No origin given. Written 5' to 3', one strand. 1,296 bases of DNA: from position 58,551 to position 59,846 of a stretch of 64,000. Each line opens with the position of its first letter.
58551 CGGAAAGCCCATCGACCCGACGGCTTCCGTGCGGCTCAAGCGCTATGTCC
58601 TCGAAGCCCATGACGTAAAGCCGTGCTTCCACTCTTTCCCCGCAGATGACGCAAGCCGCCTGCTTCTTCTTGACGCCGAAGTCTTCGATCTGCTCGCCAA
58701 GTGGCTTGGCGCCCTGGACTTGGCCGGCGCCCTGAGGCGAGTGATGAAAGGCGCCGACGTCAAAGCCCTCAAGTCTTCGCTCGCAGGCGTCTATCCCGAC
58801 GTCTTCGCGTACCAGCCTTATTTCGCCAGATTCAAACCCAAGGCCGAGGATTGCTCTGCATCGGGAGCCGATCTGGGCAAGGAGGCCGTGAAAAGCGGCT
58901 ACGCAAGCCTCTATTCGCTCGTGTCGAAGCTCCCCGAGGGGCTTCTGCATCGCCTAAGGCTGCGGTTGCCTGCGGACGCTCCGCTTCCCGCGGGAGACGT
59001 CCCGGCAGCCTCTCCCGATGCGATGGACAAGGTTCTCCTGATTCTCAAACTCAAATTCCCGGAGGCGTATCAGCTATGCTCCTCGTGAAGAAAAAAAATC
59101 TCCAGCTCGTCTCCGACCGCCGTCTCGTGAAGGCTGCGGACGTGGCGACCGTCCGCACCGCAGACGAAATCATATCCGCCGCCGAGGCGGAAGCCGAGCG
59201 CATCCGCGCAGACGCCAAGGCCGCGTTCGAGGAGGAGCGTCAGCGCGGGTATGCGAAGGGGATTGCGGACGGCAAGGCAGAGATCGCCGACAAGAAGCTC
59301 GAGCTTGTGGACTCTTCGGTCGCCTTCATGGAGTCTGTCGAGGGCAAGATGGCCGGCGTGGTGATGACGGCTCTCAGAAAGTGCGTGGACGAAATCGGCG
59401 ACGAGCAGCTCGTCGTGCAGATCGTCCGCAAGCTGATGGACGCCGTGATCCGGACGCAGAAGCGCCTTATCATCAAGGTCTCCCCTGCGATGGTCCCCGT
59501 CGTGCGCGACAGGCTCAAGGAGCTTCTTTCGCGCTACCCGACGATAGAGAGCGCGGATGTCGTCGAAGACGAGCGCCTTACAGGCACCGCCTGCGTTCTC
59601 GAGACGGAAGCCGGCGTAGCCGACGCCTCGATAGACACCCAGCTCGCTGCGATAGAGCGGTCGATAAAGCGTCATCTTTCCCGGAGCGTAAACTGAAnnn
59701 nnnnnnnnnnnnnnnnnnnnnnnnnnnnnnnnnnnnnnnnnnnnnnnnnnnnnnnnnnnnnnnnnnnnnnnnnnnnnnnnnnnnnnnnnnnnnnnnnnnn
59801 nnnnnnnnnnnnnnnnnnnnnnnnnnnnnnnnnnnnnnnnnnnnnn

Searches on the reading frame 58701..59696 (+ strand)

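Call 78: search_protein_families(library=pfam, proteins=[window:58701-59696:+], max_evalue=0.001)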
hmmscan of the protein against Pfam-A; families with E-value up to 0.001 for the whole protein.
window:58701-59696:+ (331 aa): 2 families
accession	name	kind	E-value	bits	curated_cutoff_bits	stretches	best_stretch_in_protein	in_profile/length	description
PF02108.21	FliH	-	1.5e-09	38.3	24.1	1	208-317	20-127/128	Flagellar assembly protein FliH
PF06635.17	T3SS_SCTL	-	1.6e-08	34.8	23.3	1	142-319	20-195/206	Type 3 secretion system stator protein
